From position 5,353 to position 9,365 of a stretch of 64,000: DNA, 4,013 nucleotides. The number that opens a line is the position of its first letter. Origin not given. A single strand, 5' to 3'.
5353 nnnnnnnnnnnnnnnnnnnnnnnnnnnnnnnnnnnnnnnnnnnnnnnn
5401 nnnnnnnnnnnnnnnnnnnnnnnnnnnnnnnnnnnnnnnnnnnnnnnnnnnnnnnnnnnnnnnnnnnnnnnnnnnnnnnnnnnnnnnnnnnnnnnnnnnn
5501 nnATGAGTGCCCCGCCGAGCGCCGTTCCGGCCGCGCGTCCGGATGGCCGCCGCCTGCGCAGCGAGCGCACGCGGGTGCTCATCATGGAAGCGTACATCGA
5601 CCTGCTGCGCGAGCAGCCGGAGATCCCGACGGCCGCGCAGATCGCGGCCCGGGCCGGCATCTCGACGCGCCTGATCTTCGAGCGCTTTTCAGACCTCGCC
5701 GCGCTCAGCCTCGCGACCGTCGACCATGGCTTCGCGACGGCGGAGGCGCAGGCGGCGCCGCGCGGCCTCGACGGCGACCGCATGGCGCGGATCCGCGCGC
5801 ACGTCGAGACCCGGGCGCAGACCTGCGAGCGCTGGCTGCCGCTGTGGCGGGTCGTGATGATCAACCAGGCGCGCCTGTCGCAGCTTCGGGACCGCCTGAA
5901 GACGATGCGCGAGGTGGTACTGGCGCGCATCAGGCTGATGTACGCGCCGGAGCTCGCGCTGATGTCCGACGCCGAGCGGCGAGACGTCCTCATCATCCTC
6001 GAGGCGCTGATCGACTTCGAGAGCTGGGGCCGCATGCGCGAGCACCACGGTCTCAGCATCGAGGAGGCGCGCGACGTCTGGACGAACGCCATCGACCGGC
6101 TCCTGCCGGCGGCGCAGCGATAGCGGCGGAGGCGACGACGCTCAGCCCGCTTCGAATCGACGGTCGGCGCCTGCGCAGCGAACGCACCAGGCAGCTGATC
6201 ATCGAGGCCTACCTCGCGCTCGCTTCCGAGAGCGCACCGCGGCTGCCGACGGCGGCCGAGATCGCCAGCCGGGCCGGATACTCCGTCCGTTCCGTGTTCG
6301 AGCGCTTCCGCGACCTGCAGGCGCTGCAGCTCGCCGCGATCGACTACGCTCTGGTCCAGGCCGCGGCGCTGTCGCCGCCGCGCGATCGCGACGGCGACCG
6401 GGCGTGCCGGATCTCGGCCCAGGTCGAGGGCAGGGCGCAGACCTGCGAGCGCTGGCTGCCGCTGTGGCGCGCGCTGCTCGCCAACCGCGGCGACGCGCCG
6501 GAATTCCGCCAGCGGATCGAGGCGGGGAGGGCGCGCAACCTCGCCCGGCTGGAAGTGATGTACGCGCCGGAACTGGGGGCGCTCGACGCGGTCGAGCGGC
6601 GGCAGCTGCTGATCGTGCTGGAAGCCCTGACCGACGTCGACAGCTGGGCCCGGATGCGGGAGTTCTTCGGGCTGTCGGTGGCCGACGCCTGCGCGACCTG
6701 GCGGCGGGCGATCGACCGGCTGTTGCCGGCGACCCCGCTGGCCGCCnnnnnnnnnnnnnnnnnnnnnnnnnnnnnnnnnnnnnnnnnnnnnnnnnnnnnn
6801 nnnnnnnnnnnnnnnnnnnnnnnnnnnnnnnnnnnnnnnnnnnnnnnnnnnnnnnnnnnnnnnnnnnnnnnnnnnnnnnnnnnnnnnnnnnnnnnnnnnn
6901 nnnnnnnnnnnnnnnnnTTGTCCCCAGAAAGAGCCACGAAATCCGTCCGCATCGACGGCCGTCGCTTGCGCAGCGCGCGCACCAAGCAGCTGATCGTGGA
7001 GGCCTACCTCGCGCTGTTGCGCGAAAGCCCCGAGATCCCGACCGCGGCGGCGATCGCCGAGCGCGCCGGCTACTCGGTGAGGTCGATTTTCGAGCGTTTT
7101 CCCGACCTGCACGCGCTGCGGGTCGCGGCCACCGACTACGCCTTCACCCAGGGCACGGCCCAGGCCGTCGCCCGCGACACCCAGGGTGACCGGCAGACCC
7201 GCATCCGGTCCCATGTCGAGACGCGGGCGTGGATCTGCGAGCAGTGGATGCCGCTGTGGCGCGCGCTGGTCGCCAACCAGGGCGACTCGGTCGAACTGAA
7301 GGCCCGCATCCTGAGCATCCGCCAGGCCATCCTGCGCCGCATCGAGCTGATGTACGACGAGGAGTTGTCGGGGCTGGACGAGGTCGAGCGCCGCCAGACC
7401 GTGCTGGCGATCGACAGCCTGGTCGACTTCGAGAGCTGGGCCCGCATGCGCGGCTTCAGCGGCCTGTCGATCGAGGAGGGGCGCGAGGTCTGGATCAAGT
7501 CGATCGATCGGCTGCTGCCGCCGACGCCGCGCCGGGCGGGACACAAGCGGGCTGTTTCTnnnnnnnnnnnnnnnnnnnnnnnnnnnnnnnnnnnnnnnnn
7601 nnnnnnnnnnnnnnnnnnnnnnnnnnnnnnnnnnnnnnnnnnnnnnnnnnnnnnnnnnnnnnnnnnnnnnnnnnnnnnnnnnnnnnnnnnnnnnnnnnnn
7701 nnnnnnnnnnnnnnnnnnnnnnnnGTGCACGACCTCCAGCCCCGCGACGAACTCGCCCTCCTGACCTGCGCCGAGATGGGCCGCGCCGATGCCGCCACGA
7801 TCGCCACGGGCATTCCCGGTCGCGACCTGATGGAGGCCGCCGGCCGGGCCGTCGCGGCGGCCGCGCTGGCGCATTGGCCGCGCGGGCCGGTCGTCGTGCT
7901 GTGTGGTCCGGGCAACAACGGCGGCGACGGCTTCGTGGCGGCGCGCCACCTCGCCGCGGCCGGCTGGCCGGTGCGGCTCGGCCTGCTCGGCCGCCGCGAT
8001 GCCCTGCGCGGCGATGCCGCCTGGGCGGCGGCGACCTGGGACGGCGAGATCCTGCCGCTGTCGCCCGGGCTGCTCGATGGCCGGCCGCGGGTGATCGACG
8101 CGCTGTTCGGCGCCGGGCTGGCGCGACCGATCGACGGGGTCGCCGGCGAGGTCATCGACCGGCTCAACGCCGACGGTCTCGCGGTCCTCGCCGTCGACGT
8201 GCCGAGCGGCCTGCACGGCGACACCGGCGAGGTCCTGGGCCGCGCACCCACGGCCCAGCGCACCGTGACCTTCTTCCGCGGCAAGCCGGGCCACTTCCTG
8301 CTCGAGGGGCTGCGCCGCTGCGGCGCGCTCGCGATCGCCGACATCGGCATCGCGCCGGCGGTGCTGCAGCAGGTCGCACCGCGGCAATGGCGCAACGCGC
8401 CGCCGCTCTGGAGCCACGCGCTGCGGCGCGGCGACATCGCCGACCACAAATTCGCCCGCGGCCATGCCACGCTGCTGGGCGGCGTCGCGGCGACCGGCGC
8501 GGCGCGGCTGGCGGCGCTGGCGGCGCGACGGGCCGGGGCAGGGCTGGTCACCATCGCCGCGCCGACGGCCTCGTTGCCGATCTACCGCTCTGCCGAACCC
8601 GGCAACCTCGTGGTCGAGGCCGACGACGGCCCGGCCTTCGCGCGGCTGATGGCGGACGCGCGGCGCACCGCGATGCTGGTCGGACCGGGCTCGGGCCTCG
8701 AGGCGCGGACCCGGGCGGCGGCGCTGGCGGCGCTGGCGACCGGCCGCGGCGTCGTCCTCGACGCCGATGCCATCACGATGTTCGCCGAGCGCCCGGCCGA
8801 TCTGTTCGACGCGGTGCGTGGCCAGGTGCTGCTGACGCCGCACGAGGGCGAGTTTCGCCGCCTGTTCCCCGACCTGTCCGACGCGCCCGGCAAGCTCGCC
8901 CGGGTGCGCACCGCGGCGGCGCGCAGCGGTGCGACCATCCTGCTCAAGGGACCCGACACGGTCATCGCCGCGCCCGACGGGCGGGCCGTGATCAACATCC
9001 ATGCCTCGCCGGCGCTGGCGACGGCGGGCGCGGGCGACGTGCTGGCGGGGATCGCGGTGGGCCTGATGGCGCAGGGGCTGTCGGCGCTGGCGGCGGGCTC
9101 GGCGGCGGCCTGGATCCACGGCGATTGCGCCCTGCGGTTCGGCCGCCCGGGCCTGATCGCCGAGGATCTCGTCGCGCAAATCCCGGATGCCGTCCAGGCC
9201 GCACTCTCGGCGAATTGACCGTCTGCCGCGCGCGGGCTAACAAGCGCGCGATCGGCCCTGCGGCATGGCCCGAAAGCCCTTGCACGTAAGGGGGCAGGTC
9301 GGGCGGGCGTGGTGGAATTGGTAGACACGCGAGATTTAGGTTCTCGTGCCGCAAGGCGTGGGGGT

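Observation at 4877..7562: Tandem array of four paralogous TetR-like regulators with no adjacent target: possible combinatorial heterodimer sensor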

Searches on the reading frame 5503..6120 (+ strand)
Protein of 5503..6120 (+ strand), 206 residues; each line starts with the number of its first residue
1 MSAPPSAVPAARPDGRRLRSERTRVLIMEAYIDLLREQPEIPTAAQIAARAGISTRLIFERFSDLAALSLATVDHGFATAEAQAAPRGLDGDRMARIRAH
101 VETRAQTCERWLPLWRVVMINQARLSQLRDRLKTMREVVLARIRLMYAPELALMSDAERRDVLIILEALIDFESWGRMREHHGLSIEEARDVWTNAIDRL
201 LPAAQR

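Call 5: search_protein_families(library=pfam, proteins=[window:5503-6120:+], max_evalue=0.01)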
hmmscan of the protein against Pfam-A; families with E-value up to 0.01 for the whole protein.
window:5503-6120:+ (206 aa): 0 families

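Call 6: search_protein_families(library=ncbifam, proteins=[window:5503-6120:+], max_evalue=0.01)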
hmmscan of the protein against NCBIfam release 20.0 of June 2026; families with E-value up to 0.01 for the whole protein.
window:5503-6120:+ (206 aa): 2 families
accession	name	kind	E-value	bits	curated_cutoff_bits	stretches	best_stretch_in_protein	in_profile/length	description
TIGR03384.1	betaine_BetI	equivalog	0.0023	17.6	201.3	1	19-199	6-187/189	choline-binding transcriptional repressor BetI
NF001978.0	PRK00767.1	equivalog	0.0087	15.9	118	0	42-128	30-127/197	transcriptional regulator BetI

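Call 28: find_homologous_proteins(query=window:5503-6120:+, max_evalue=0.00001)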
Query window:5503-6120:+ (206 aa): 2583 proteins with E <= 0.00001 among 3907 candidates; the best 120 are listed.
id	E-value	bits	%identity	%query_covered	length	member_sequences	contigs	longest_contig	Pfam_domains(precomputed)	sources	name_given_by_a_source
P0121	5.7e-125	432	100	100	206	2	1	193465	-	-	-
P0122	1.3e-109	382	89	99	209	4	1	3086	-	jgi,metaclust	metaclust:\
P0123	6.1e-107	373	87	98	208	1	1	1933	-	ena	-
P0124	1.2e-106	373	86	99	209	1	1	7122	-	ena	-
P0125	4.1e-104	364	85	99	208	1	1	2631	-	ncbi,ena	-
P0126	1.5e-103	362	84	99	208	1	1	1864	-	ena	-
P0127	6.5e-103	360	83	99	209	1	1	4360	-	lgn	-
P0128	5.0e-102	357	83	100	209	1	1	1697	-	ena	-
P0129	3.7e-101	355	82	99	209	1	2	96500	-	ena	-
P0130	6.9e-99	347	80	99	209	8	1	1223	-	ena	-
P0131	1.8e-97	343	74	98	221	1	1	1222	-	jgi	jgi:AcrR family transcriptional regulator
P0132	5.7e-97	341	78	99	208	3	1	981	-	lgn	-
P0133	9.2e-93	327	78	99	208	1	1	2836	-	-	-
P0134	5.5e-92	325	76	98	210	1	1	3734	-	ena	-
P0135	8.8e-92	324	76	99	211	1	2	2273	-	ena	-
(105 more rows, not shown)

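Call 29: find_encoding_contigs(protein=P0129, flank=5000, max_places=3)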
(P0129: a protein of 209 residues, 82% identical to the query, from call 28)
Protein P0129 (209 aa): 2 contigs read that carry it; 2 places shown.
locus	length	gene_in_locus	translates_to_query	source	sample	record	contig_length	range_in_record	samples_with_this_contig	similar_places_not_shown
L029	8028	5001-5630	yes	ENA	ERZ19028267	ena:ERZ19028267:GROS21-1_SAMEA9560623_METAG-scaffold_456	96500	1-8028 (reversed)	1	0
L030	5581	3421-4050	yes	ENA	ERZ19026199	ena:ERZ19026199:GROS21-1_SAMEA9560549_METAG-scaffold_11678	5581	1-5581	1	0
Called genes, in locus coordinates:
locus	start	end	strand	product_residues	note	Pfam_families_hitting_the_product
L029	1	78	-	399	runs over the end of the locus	PF02515:CoA_transf_3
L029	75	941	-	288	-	-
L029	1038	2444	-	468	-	PF03951:Gln-synt_N, PF00120:Gln-synt_C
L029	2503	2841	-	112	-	PF00543:P-II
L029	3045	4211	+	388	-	PF00155:Aminotran_1_2, PF01053:Cys_Met_Meta_PP (weak)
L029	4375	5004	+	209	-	-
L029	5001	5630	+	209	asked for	-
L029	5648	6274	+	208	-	-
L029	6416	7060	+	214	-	-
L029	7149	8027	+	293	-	?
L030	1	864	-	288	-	?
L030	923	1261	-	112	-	PF00543:P-II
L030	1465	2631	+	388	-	PF00155:Aminotran_1_2, PF01053:Cys_Met_Meta_PP (weak)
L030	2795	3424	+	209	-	-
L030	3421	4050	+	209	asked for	-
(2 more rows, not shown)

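Call 30: find_encoding_contigs(protein=P0124, flank=5000, max_places=3)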
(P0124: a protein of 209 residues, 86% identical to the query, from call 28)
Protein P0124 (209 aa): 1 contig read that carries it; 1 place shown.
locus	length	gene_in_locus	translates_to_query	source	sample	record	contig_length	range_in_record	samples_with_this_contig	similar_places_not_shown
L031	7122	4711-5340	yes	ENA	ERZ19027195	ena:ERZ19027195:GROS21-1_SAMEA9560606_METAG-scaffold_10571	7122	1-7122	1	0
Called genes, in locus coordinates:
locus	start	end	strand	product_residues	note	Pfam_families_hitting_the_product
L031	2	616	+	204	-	?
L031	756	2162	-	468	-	PF03951:Gln-synt_N, PF00120:Gln-synt_C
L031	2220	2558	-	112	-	PF00543:P-II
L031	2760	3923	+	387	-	PF00155:Aminotran_1_2, PF01053:Cys_Met_Meta_PP (weak)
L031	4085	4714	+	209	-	-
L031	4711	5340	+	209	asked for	-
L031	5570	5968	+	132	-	-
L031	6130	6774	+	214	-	-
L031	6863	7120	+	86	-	?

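Call 31: find_encoding_contigs(protein=P0127, flank=5000, max_places=3)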
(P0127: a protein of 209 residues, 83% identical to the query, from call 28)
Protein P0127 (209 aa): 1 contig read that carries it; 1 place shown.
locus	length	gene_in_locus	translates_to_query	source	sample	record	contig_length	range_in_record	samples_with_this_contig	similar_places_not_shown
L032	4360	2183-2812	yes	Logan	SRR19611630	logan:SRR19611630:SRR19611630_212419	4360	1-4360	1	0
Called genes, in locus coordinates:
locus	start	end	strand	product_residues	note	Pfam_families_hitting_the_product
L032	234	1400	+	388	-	PF00155:Aminotran_1_2, PF01053:Cys_Met_Meta_PP (weak)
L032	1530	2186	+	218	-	-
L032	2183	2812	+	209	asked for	-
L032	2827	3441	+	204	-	-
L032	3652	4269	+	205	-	-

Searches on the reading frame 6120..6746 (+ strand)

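Call 5: search_protein_families(library=pfam, proteins=[window:6120-6746:+], max_evalue=0.01)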
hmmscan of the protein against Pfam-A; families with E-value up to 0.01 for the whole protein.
window:6120-6746:+ (209 aa): 1 family
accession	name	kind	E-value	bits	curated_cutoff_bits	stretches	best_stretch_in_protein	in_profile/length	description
PF00440.29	TetR_N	-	0.0021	18.3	24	1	27-69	1-43/47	Bacterial regulatory proteins, tetR family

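Call 6: search_protein_families(library=ncbifam, proteins=[window:6120-6746:+], max_evalue=0.01)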
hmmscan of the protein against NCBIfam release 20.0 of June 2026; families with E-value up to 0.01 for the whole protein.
window:6120-6746:+ (209 aa): 1 family
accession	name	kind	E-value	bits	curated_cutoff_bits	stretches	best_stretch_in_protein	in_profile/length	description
NF008402.0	PRK11202.1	equivalog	0.0014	18.3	151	1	17-131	6-123/211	HTH-type transcriptional repressor FabR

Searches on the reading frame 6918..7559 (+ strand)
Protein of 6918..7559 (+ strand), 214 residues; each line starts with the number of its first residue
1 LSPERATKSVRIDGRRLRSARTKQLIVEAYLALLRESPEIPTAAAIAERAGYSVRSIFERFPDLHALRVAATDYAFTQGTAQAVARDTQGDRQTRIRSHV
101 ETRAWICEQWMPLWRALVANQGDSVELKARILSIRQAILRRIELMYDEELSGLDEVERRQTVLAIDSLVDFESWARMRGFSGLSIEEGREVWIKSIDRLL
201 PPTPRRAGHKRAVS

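Call 5: search_protein_families(library=pfam, proteins=[window:6918-7559:+], max_evalue=0.01)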
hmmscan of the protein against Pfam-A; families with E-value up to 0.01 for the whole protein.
window:6918-7559:+ (214 aa): 1 family
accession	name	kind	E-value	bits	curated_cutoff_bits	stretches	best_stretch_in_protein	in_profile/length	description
PF00440.29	TetR_N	-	0.0021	18.2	24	1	42-63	18-39/47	Bacterial regulatory proteins, tetR family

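Call 6: search_protein_families(library=ncbifam, proteins=[window:6918-7559:+], max_evalue=0.01)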
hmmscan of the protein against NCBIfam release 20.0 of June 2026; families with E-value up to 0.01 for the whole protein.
window:6918-7559:+ (214 aa): 0 families

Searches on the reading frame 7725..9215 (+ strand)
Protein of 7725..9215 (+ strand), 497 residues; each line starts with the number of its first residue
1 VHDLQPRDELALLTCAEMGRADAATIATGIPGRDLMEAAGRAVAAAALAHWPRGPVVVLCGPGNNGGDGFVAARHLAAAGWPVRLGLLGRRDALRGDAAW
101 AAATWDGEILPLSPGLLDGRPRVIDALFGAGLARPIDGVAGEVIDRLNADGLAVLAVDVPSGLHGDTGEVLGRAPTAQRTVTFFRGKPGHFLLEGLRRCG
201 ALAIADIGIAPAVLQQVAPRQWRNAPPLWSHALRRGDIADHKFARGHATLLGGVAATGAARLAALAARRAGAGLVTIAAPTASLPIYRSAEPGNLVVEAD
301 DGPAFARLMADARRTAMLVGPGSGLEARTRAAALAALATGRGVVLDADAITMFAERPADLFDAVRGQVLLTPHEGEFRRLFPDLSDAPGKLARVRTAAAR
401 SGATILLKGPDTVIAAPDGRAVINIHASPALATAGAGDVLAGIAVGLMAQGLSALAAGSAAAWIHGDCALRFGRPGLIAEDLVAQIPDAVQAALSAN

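Call 5: search_protein_families(library=pfam, proteins=[window:7725-9215:+], max_evalue=0.01)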
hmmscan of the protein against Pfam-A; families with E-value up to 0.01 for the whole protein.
window:7725-9215:+ (497 aa): 2 families
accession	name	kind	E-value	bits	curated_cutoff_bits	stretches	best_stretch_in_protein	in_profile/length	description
PF01256.23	Carb_kinase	-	1.9e-44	152.4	27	1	250-472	3-223/242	NAD(P)H-hydrate dehydratase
PF03853.21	YjeF_N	-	2.1e-37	129.1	24.9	1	34-189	3-169/169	YjeF-related protein N-terminus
